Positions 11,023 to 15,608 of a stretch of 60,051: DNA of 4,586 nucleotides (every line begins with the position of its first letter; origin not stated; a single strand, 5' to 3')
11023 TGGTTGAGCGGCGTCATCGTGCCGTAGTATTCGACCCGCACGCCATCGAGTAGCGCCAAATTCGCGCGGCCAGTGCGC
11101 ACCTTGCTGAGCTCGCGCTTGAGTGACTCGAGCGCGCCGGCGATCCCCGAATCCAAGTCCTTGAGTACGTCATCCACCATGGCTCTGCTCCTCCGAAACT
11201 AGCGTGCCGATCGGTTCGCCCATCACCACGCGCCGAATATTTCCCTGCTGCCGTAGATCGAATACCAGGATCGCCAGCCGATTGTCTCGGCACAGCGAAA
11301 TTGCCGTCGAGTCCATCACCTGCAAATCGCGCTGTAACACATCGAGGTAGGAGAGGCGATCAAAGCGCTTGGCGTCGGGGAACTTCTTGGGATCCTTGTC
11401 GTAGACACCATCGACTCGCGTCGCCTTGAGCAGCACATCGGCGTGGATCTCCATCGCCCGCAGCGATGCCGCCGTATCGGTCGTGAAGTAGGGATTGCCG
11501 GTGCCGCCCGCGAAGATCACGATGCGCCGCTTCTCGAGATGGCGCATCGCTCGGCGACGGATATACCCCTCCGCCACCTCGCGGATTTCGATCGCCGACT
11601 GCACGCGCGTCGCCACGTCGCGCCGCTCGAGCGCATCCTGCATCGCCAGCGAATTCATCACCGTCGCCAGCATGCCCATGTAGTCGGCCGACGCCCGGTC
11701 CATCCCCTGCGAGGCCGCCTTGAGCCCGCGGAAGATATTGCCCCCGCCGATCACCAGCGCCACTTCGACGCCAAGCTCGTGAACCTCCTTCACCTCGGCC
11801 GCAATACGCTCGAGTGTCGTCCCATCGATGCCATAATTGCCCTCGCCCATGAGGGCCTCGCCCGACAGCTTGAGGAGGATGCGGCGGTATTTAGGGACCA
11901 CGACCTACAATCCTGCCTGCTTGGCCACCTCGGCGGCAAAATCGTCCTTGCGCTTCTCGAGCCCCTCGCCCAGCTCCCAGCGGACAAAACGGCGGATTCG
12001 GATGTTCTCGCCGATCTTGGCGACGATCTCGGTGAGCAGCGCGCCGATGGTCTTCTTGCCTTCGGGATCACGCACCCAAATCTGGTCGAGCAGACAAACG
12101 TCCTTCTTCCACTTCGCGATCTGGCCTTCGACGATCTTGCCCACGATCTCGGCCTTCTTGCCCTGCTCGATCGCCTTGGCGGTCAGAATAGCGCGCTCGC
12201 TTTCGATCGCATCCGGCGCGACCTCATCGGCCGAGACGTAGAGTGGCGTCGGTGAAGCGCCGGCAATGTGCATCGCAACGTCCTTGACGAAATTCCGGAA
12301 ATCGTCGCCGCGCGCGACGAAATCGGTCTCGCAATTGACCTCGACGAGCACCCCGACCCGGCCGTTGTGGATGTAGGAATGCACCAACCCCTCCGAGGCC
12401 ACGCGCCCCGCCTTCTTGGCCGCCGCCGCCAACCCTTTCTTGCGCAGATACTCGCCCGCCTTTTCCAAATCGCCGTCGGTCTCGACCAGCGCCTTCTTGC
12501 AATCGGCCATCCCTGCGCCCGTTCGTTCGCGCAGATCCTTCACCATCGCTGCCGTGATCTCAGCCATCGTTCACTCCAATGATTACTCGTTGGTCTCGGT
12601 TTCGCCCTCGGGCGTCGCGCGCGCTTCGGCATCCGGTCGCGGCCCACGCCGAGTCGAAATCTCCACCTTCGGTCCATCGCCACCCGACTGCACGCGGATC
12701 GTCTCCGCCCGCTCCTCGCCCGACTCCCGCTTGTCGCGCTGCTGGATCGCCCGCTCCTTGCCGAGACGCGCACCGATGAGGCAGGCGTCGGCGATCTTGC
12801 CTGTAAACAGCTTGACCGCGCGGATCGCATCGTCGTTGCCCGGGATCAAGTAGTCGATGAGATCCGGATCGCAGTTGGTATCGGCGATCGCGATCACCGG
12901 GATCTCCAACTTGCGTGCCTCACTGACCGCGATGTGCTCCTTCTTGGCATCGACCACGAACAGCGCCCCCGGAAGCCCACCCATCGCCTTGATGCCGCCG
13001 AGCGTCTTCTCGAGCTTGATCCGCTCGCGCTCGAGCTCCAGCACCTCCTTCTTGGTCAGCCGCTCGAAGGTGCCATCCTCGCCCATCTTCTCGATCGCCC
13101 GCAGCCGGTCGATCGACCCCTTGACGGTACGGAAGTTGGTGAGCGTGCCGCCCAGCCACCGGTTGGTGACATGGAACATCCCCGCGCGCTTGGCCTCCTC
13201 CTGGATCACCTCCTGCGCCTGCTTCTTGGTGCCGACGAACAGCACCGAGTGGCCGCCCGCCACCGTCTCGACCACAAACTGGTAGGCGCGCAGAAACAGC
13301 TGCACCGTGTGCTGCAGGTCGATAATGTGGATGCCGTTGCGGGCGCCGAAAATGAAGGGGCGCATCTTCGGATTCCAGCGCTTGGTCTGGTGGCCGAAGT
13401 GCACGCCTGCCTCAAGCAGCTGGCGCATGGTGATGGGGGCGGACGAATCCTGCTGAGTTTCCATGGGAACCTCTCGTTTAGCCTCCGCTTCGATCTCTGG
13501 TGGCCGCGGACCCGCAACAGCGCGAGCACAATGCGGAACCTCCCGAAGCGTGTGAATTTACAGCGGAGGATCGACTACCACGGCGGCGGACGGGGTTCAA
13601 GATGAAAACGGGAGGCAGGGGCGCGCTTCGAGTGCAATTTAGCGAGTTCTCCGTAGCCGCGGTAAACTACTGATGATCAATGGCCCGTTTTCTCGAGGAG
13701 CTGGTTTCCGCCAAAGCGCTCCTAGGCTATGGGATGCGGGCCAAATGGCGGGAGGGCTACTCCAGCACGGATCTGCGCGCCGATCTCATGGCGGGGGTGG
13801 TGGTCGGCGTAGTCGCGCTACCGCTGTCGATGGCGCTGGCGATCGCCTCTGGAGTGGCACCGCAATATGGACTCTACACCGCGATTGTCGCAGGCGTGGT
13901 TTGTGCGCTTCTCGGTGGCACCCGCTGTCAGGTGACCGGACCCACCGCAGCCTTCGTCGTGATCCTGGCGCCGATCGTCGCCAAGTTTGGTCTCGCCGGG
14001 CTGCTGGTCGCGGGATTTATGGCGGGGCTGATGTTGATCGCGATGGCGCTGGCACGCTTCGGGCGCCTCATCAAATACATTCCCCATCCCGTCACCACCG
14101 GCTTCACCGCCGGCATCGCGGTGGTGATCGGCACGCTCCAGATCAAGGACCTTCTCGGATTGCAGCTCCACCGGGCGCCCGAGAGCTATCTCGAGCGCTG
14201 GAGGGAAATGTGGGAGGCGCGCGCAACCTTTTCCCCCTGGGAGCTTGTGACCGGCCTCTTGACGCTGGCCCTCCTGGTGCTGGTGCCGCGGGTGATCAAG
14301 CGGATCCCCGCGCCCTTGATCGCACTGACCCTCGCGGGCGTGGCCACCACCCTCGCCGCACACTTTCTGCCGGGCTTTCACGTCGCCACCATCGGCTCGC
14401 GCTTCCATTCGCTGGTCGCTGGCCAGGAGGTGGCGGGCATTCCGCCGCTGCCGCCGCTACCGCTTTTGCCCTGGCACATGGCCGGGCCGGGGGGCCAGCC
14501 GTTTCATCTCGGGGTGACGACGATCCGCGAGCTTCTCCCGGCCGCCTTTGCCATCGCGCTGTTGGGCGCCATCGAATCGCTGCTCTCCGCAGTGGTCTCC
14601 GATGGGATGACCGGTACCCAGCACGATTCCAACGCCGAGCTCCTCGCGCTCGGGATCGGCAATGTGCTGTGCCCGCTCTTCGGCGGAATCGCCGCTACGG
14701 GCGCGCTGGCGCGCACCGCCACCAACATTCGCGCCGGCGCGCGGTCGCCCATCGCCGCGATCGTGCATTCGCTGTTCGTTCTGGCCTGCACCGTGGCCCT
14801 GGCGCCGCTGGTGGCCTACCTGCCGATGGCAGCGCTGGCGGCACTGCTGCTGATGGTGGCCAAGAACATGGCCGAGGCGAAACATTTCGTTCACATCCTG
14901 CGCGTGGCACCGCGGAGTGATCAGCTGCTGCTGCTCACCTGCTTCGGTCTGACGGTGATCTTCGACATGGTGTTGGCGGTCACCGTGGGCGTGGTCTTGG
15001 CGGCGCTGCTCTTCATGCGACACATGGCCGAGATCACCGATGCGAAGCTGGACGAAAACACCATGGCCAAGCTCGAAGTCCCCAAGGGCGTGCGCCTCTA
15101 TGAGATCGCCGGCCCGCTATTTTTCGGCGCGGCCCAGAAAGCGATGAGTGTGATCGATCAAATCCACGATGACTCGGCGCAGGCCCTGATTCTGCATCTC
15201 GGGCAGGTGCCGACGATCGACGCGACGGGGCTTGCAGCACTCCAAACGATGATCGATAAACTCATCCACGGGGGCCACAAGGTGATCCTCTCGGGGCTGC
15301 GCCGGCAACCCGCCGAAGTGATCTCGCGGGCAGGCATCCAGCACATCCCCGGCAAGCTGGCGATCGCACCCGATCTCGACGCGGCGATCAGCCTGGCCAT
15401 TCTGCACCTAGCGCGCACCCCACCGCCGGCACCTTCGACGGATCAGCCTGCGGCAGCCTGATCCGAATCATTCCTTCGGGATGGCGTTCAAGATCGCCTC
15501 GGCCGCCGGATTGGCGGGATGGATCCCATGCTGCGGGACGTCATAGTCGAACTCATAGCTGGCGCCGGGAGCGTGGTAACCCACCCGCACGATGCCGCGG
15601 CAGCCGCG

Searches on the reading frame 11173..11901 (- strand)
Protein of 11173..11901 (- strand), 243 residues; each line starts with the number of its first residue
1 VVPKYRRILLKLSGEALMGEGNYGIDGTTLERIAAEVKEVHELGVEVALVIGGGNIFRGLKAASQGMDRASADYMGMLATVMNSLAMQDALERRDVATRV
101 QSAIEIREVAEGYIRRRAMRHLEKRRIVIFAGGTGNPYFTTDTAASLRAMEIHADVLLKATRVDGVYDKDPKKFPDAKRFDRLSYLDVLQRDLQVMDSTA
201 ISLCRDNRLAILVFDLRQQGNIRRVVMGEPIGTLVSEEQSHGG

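Call 69: search_protein_families(library=pfam, proteins=[window:11173-11901:-], max_evalue=0.001)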
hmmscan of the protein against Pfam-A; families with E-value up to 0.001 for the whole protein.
window:11173-11901:- (243 aa): 1 family
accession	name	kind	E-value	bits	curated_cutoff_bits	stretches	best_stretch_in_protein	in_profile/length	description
PF00696.33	AA_kinase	-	3e-34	119.2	24.9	1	7-215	2-234/234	Amino acid kinase family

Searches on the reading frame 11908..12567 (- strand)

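Call 69: search_protein_families(library=pfam, proteins=[window:11908-12567:-], max_evalue=0.001)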
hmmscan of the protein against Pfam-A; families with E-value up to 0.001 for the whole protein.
window:11908-12567:- (220 aa): 2 families
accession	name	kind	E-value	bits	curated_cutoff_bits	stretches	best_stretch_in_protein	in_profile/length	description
PF00889.24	EF_TS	-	2.3e-34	119.2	27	1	54-174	73-183/204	Elongation factor TS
PF25025.1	EF-Ts_N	-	1.1e-06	28.9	33.2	1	7-44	15-53/60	Elongation factor Ts, mitochondrial, N-terminal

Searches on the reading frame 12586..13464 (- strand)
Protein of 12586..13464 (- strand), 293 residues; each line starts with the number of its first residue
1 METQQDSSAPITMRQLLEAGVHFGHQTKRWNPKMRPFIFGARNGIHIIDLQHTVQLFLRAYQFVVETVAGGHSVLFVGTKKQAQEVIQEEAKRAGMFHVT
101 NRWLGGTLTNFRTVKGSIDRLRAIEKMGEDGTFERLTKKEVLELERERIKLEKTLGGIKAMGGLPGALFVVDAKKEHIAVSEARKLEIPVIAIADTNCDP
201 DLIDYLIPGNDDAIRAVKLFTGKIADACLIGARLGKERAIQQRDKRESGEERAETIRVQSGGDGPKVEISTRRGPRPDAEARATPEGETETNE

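Call 69: search_protein_families(library=pfam, proteins=[window:12586-13464:-], max_evalue=0.001)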
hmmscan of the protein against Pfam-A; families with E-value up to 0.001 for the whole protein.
window:12586-13464:- (293 aa): 1 family
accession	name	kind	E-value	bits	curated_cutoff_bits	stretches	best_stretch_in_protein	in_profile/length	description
PF00318.25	Ribosomal_S2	-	2e-99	331.6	26.1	1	16-229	1-214/216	Ribosomal protein S2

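Call 91: list_cluster_members(proteins=[window:12586-13464:-, window:11908-12567:-, window:22560-23723:-])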
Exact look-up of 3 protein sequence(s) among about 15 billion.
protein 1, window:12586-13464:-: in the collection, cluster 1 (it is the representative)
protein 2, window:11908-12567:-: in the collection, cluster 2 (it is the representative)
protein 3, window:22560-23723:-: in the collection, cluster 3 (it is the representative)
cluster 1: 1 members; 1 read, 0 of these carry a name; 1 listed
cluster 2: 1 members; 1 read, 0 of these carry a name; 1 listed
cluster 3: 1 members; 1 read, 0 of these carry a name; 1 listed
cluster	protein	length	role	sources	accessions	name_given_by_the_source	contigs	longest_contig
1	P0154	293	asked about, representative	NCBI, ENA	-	-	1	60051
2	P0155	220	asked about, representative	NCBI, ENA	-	-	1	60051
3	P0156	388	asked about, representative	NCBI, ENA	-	-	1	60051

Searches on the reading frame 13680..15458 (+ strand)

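Call 69: search_protein_families(library=pfam, proteins=[window:13680-15458:+], max_evalue=0.001)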
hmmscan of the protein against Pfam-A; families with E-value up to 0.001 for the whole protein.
window:13680-15458:+ (593 aa): 2 families
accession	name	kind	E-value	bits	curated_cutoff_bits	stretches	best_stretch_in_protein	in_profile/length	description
PF00916.26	Sulfate_transp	-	5.3e-81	272.7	23.2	1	32-411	1-371/380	Sulfate permease family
PF01740.26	STAS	-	2e-14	53.7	22.6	1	464-567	3-104/106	STAS domain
